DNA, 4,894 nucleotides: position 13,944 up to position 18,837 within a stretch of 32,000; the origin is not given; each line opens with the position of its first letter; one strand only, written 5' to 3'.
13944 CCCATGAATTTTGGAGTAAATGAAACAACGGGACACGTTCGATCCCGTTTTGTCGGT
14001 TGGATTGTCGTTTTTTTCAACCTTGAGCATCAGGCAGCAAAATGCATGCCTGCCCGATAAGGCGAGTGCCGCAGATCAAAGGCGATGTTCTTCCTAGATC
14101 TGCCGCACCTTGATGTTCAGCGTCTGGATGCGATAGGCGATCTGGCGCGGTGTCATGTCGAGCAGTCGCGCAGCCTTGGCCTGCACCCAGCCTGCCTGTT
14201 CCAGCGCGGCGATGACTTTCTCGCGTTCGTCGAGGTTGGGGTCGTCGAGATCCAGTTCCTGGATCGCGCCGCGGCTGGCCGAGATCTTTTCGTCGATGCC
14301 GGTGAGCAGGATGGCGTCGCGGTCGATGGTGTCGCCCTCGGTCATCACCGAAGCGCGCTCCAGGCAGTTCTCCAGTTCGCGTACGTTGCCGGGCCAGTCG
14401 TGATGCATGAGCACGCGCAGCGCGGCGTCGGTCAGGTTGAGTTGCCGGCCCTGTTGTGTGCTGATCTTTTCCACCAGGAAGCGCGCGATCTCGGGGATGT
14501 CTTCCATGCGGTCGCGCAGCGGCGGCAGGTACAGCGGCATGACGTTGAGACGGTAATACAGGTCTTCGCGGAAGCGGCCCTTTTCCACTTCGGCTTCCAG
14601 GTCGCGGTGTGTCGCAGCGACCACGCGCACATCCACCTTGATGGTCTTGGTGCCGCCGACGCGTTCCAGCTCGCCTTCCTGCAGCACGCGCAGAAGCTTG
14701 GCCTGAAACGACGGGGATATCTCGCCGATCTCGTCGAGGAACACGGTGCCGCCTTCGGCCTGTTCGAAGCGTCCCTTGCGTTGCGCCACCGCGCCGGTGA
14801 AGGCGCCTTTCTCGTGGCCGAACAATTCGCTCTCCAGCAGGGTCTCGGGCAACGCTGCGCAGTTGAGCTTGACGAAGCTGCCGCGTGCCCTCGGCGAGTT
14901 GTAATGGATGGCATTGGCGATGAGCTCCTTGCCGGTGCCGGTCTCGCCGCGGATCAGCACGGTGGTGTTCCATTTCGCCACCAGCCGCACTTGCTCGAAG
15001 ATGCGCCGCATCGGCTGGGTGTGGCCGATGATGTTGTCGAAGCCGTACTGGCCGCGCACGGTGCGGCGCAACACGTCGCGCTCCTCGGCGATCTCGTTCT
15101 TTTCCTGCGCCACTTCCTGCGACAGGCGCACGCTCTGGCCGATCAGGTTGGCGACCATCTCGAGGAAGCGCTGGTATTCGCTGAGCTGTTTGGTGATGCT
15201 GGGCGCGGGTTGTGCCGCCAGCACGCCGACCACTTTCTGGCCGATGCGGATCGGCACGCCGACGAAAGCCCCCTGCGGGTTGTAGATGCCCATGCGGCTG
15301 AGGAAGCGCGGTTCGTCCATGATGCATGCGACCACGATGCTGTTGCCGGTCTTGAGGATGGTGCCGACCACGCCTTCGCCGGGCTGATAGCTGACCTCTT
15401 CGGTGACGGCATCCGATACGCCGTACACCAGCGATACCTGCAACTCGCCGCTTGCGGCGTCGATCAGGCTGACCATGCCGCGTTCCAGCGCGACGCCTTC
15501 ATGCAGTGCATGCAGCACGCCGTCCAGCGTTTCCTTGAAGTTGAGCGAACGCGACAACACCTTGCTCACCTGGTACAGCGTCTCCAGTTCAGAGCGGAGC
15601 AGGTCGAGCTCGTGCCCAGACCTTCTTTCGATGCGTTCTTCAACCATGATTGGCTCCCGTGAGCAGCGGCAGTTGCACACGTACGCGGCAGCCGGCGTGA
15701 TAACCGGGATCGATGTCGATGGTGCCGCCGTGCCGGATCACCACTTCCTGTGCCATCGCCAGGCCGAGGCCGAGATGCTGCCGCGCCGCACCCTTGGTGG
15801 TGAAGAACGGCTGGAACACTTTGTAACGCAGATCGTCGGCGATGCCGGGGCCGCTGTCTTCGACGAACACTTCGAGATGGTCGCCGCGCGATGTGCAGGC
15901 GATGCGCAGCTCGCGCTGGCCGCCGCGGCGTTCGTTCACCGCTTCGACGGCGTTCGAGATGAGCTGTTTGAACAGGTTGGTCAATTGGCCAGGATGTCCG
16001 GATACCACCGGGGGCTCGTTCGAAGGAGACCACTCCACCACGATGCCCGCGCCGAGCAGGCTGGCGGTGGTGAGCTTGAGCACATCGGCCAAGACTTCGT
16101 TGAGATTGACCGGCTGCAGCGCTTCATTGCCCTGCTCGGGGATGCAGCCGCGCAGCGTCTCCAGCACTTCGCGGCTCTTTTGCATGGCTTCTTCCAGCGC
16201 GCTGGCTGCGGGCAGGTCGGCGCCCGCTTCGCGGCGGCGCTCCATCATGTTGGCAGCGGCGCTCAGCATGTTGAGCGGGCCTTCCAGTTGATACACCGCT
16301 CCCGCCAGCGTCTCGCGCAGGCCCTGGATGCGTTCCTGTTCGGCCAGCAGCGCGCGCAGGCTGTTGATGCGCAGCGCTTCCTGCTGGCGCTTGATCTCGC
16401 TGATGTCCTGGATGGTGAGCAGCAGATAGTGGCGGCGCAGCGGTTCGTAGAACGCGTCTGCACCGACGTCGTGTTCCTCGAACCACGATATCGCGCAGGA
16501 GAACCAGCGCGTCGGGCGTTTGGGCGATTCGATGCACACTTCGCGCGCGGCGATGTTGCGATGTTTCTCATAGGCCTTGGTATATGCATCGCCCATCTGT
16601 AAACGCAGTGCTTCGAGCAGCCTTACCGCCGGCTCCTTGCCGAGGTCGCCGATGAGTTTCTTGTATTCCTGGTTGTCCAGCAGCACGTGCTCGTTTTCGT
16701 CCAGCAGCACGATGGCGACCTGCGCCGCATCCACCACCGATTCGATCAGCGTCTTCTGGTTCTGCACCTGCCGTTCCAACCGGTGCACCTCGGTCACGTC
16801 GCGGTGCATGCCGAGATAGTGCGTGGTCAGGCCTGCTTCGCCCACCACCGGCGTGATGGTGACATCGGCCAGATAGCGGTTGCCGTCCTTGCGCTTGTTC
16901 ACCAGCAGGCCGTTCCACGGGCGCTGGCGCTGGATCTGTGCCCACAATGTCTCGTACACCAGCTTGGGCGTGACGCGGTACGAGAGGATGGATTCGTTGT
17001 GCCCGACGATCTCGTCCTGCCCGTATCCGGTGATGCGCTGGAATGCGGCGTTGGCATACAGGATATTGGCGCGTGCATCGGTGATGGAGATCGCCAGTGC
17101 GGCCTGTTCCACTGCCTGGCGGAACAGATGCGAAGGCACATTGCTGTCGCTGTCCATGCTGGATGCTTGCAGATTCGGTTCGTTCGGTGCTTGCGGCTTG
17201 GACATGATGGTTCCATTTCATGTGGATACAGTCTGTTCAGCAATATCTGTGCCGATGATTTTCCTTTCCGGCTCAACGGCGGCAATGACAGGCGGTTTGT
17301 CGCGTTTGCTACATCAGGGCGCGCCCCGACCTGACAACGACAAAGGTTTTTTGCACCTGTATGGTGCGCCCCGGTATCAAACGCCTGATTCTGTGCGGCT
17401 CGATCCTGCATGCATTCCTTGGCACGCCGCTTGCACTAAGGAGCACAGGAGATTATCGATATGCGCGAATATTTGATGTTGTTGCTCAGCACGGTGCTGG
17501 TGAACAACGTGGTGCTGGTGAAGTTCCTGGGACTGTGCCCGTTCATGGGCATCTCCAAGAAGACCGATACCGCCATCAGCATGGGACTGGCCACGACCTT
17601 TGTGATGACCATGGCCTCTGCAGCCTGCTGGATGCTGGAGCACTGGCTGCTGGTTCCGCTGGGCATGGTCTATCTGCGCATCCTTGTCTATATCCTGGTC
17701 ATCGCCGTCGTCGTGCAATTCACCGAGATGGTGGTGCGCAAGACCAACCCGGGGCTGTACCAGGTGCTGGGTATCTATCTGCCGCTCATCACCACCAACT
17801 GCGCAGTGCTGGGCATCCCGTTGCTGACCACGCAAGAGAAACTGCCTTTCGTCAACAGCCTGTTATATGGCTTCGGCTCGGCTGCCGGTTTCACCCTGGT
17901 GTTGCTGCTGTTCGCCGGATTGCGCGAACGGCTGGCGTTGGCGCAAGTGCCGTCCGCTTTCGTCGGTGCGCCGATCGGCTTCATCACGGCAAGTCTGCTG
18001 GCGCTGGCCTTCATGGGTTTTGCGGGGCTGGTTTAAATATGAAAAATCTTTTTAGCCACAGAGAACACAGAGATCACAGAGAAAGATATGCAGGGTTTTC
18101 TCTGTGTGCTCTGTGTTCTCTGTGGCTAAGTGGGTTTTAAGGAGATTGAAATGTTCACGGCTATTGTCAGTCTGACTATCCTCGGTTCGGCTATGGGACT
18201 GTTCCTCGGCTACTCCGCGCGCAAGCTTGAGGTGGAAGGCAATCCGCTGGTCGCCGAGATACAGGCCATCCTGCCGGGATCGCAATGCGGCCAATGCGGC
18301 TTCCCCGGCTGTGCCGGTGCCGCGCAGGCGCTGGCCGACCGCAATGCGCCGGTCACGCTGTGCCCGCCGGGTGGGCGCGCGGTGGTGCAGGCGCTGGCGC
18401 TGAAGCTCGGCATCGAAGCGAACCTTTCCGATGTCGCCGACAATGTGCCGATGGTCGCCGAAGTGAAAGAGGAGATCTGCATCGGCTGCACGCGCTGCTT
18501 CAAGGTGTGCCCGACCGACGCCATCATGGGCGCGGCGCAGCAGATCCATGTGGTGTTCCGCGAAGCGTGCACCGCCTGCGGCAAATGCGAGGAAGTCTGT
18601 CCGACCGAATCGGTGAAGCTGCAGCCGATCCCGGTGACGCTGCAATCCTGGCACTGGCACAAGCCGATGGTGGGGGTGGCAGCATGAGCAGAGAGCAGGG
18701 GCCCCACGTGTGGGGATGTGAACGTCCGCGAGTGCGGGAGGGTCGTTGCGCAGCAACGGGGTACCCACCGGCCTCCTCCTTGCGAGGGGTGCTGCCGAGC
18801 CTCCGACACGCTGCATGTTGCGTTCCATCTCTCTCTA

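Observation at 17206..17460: Divergent nifLA / rnf control region with two back-to-back sigma54 promoters and interleaved NifA and NtrC enhancer sites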

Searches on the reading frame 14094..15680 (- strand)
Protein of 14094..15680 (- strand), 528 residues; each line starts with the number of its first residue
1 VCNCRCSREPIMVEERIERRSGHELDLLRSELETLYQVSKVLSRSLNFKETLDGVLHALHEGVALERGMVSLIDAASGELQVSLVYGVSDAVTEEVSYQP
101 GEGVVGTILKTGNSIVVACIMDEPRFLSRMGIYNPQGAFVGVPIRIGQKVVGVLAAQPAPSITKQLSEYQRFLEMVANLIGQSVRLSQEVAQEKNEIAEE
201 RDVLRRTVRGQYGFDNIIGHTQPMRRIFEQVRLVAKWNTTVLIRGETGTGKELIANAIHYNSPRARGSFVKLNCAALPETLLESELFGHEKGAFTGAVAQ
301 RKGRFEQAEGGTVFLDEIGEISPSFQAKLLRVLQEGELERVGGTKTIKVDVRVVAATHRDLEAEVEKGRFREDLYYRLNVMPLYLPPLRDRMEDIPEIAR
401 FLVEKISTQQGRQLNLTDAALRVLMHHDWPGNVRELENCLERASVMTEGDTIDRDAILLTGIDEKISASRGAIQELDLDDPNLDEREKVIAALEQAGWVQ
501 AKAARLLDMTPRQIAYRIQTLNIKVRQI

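Call 3: search_protein_families(library=ncbifam, proteins=[window:14094-15680:-])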
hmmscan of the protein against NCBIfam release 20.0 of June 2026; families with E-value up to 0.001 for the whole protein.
window:14094-15680:- (528 aa): 29 families (the best 25 are shown)
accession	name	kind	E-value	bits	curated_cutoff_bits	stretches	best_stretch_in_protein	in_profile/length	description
TIGR01817.1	nifA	equivalog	2.9e-207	689.7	528.85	2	30-461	2-442/534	nif-specific transcriptional activator NifA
NF003451.0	PRK05022.1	equivalog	6.4e-109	365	476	1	140-510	116-497/512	nitric oxide reductase transcriptional regulator NorR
NF008469.0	PRK11361.1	equivalog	1.8e-106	356.7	714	1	195-524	123-457/461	acetoacetate metabolism transcriptional regulator AtoC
NF038308.1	RNA_repair_RtcR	equivalog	3.3e-103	346.3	650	1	186-516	152-511/530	RNA repair transcriptional activator RtcR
TIGR01818.1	ntrC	equivalog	5.7e-98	328.7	558.6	1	210-457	129-377/463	nitrogen regulation protein NR(I)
NF041552.1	TF_PrdR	equivalog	8.4e-98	328.1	795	1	183-519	237-574/577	sigma-54 dependent transcriptional regulator PrdR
TIGR02915.1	PEP_resp_reg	equivalog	2.9e-97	326.3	502.6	1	194-512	119-433/445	PEP-CTERM-box response regulator transcription factor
NF011958.0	PRK15429.1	equivalog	3.1e-94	316.9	830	1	142-499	303-659/692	formate hydrogenlyase transcriptional activator FlhA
NF050807.1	TransRegFlbDCaul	equivalog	8e-93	311.7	750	1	217-467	120-371/454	sigma-54-dependent transcriptional regulator FlbD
NF007689.0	PRK10365.1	equivalog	3.3e-92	309.6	760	1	216-513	140-434/441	sigma-54-dependent response regulator transcription factor ZraR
NF041906.1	V4R_TF_MobR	exception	5.4e-89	299.1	999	1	162-519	181-542/544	phenol degradation transcriptional regulator MobR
TIGR02974.1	phageshock_pspF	equivalog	2.4e-87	293.3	443.55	1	217-451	1-237/336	phage shock protein operon transcriptional activator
NF008085.0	PRK10820.1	equivalog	7.4e-84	282.2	576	1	196-518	185-507/520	transcriptional regulator TyrR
NF041946.1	LuxO_transreg_Vib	equivalog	1.3e-83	281.3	800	1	207-465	125-383/463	quorum-sensing sigma-54 dependent transcriptional regulator LuxO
TIGR02329.1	propionate_PrpR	equivalog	2.7e-83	280.4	499.2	1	195-457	192-463/526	propionate catabolism operon regulatory protein PrpR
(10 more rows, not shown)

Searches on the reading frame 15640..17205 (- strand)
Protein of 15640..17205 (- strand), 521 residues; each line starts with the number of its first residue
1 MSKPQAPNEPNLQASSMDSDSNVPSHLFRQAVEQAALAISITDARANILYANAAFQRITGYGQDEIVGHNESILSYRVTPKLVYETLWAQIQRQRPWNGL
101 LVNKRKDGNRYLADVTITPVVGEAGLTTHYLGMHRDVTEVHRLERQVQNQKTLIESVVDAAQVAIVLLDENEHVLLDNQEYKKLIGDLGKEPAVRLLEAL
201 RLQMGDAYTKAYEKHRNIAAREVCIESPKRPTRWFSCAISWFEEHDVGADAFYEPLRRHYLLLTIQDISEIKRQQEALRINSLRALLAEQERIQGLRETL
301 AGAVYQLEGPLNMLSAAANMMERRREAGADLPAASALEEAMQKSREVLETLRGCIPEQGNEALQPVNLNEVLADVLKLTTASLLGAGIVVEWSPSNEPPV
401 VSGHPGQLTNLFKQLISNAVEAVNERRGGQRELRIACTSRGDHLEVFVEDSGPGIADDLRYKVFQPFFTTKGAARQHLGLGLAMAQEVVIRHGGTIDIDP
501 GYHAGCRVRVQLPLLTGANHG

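Call 3: search_protein_families(library=ncbifam, proteins=[window:15640-17205:-])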
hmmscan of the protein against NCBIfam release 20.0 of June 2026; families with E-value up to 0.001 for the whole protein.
window:15640-17205:- (521 aa): 76 families (the best 25 are shown)
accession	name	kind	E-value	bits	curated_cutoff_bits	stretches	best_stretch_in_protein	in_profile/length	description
TIGR02938.1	nifL_nitrog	equivalog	4e-194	645.7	242.45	1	24-513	2-493/494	nitrogen fixation negative regulator NifL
NF008468.0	PRK11360.1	equivalog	2.6e-34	118.6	646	1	139-516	255-610/616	two-component system sensor histidine kinase AtoS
NF052574.1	HisKinEspCMyxo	equivalog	8e-33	113.6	1200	2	281-513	402-636/785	serine histidine kinase EspC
NF010076.0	PRK13557.1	subfamily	1.8e-26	92.7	631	2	7-148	11-155/540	histidine kinase famiy protein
NF007688.0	PRK10364.1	equivalog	4.2e-25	88.4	479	1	281-514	225-451/460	two-component system sensor histidine kinase ZraS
TIGR00229.1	sensory_box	domain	1.9e-24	86.2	22.9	1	27-146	6-125/126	PAS domain S-box protein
NF010077.0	PRK13559.1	subfamily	9.1e-23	80.7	361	1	12-158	28-178/364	hypothetical protein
NF041777.1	sens_FixL_Rhizob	equivalog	2.2e-22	79.4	850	1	118-514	89-481/485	sensor protein FixL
TIGR02966.1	phoR_proteo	equivalog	2.4e-21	76.1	334.2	1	149-510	3-331/333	phosphate regulon sensor histidine kinase PhoR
NF046044.1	PnpS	equivalog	3.6e-21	75.6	400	1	361-513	240-390/390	two-component system histidine kinase PnpS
NF052573.1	HisKinEspAMyxo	equivalog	5.1e-21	74.4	1400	2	387-513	486-610/755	serine histidine kinase EspA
NF010411.0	PRK13837.1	equivalog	6e-21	74.1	647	1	358-516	512-677/828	two-component system VirA-like sensor kinase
NF052652.1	YtvA_fam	equivalog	7.9e-21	74.7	250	1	27-174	1-147/243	YtvA family blue-light photoreceptor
NF046020.1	HisKinCckABruc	equivalog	2.9e-19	68.4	1000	1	432-514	626-707/868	cell cycle histidine kinase CckA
NF052306.1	BluLightHisKinLov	equivalog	3.8e-19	68.7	450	1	25-169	21-168/334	blue-light-activated histidine kinase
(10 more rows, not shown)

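Call 8: find_related_loci(query=window:15640-17205:-, collection=genome_contigs, flank=3000)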
Query window:15640-17205:- (521 aa) in genome_contigs; peptide patterns used: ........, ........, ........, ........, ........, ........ (x = any residue, [..] = any of these).
210 stretches matched a pattern; 143 encode a relative of the query (tblastn E <= 1e-3); the best 80 are kept; 80 distinct loci.
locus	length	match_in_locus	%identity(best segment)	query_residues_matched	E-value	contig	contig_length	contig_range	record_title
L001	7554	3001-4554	90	1-520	0e+0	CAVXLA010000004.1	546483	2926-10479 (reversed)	MAG: uncultured Chloroflexia bacterium isolate MFD05942.bin.2.338 genome assembly, contig: contig_16387, whole genome sh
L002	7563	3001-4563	87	1-521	0e+0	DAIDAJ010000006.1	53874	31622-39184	MAG TPA_asm: Sideroxydans sp. isolate clean1839 k141_20371, whole genome shotgun sequence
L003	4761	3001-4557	87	1-520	0e+0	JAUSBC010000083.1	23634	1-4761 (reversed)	MAG: Sideroxyarcus sp. isolate E6_metabat.bin.37_sub E6_k141_109981, whole genome shotgun sequence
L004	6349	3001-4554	87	1-520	0e+0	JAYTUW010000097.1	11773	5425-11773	MAG: Sideroxydans sp. isolate GFS_5629 GFS_5629_96, whole genome shotgun sequence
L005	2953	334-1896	85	1-521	0e+0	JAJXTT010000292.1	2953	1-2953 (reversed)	MAG: Proteobacteria bacterium isolate BP4.bin64 NODE_59541_length_2953_cov_4.787332, whole genome shotgun sequence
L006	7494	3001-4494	86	23-520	0e+0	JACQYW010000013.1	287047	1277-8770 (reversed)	MAG: Nitrosomonadales bacterium isolate NC_groundwater_1551_Pr4_S-0.65um_59_25 SR1-18-Sp65_coassembly_scaffold_210766, w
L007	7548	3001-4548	83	1-521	0e+0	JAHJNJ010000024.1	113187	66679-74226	MAG: Gammaproteobacteria bacterium isolate Old_saline_glass_biofilm.mb.10 Old_saline_glass_b.mb.10_k141_31978, whole gen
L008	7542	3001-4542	83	1-520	0e+0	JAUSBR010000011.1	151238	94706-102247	MAG: Sideroxyarcus sp. isolate E6_metabat.bin.91_sub E6_k141_398923, whole genome shotgun sequence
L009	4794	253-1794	83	1-520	0e+0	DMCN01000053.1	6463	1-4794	MAG TPA_asm: Gallionellaceae bacterium isolate UBA12482 contig_91663, whole genome shotgun sequence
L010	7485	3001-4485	86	23-517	0e+0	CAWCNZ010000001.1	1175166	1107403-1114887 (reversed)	MAG: uncultured beta proteobacterium isolate MFD03899.bin.2.29 genome assembly, contig: contig_152, whole genome shotgun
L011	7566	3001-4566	82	1-520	0e+0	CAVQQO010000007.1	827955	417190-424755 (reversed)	MAG: uncultured beta proteobacterium isolate MFD09848.bin.2.23 genome assembly, contig: contig_6288, whole genome shotgu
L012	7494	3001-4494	85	23-520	0e+0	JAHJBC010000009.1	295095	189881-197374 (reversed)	MAG: Gammaproteobacteria bacterium isolate Modern_marine.mb.240 Modern_marine.mb.240_k141_1320423, whole genome shotgun 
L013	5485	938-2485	82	1-521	0e+0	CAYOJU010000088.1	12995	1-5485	MAG TPA_asm: uncultured Sideroxydans sp. isolate binchicken_co241_252 genome assembly, contig: NODE_4760_length_12995_co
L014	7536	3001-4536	82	3-520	0e+0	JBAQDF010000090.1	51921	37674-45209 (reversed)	MAG: Sideroxyarcus sp. isolate MFD03280_ilm_asm_bin37 k127_13280, whole genome shotgun sequence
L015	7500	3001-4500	84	22-521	0e+0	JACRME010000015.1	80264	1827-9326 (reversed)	MAG: Nitrosomonadales bacterium isolate NC_groundwater_1899_Pr3_S2p5_59_14 SR2-18-S2p5_coassembly_scaffold_31519, whole 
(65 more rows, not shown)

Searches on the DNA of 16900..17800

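Call 48: search_rna_families(source=window, start=16900, end=17800, threshold=evalue, max_evalue=1)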
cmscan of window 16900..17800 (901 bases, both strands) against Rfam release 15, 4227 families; matches with E-value up to 1: 0.
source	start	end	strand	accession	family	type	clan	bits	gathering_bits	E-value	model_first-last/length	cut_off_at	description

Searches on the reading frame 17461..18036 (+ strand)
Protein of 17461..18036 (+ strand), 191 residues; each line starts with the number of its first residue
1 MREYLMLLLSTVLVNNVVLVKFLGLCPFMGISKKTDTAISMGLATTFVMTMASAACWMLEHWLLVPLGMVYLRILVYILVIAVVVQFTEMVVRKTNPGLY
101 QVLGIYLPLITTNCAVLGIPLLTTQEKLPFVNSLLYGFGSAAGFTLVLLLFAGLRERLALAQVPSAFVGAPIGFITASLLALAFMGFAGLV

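Call 3: search_protein_families(library=ncbifam, proteins=[window:17461-18036:+])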
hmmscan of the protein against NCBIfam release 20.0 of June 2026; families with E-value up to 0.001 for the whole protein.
window:17461-18036:+ (191 aa): 11 families
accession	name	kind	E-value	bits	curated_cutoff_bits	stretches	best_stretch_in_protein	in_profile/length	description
NF003481.0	PRK05151.1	equivalog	3.2e-89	298.3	240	1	1-191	1-191/193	electron transport complex subunit RsxA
TIGR01943.1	rnfA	subfamily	5.4e-82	274.8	229.3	1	3-191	2-190/190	RnfABCDGE type electron transport complex subunit A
NF041835.1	rnfA_Methano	equivalog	5e-56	190.2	300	1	5-187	7-189/195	Rnf electron transport complex subunit RnfA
TIGR01940.1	nqrE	equivalog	3.9e-45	154.7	247.55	1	3-190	2-199/200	NADH:ubiquinone reductase (Na(+)-transporting) subunit E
NF002200.0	PRK01061.1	equivalog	2.6e-39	135.3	351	1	5-190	12-209/250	Na(+)-translocating NADH-quinone reductase subunit E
NF009108.0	PRK12456.1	equivalog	9.6e-34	117.3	398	1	3-190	4-197/199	Na(+)-translocating NADH-quinone reductase subunit E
NF009070.0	PRK12405.1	subfamily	2.4e-29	102.2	184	1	3-159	3-153/231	electron transport complex subunit RsxE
TIGR01948.1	rnfE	subfamily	3.7e-28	98.5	213.4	1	9-162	5-152/196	RnfABCDGE type electron transport complex subunit E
NF006777.0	PRK09292.1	equivalog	1.5e-19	70.5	235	1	5-160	8-157/209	NADH:ubiquinone reductase (Na(+)-transporting) subunit D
NF041839.1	rnfE_Methano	equivalog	8.3e-19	68.2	350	1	12-163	10-155/203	Rnf electron transport complex subunit RnfE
TIGR01939.1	nqrD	equivalog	4.4e-17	62.6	244.85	1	3-160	5-156/207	NADH:ubiquinone reductase (Na(+)-transporting) subunit D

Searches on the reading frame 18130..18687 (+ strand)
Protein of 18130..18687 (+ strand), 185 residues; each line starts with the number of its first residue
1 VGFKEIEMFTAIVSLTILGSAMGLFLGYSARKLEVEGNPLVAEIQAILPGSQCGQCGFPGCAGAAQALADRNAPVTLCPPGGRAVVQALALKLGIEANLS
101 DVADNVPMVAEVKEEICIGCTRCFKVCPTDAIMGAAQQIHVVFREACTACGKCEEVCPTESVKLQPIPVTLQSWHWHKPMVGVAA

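Call 3: search_protein_families(library=ncbifam, proteins=[window:18130-18687:+])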
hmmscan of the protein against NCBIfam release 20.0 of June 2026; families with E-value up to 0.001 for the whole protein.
window:18130-18687:+ (185 aa): 71 families (the best 25 are shown)
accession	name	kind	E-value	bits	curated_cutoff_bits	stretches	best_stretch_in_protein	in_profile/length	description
TIGR01944.1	rnfB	subfamily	1.5e-58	197.5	68.7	1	7-183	3-181/190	RnfABCDGE type electron transport complex subunit B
NF003475.0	PRK05113.1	equivalog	8.3e-56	188.8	203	1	7-183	3-181/190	electron transport complex subunit RsxB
NF005415.0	PRK06991.1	equivalog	1.2e-33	117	281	1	39-174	6-144/284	electron transport complex subunit RsxB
NF006446.0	PRK08764.1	equivalog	2.4e-32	111.7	220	1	38-166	6-137/139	Rnf electron transport complex subunit RnfB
NF041836.1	rnfB_Methano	equivalog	1.3e-26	93.6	445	2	9-108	8-105/265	Rnf electron transport complex subunit RnfB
NF005505.0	PRK07118.1-4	equivalog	2.5e-26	92.7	378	2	9-100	8-99/265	Fe-S cluster domain-containing protein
NF005506.0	PRK07118.1-5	equivalog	1.1e-24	87.3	388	2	9-97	7-95/279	Fe-S cluster domain-containing protein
NF005504.0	PRK07118.1-3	equivalog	4.8e-24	85.2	437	2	9-112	5-104/293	Fe-S cluster domain-containing protein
NF005503.0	PRK07118.1-2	equivalog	1.2e-21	77.3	252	3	9-94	3-89/292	RnfABCDGE type electron transport complex subunit B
NF045874.1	Vhu_polyferre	exception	7.2e-11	41.4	600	1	111-165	192-246/381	F420-non-reducing hydrogenase associated-polyferredoxin VhuB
NF004914.0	PRK06273.1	equivalog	3.1e-10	40.1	163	2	105-133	41-69/167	ferredoxin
NF040864.1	HgcB_ferredoxin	equivalog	4.6e-10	39.2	99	1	111-165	10-64/93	mercury methylation ferredoxin HgcB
NF040770.1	hetero_SS_HdrA2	exception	7.4e-10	37.6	1100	1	105-165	567-626/777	CoB-CoM heterodisulfide reductase HdrA2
NF038196.1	ferrodoxin_EFR1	subfamily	1.4e-09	38.3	75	1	114-164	183-231/242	EFR1 family ferrodoxin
NF007204.0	PRK09625.1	equivalog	2.7e-09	37.2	125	1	113-162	57-106/133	pyruvate flavodoxin oxidoreductase subunit delta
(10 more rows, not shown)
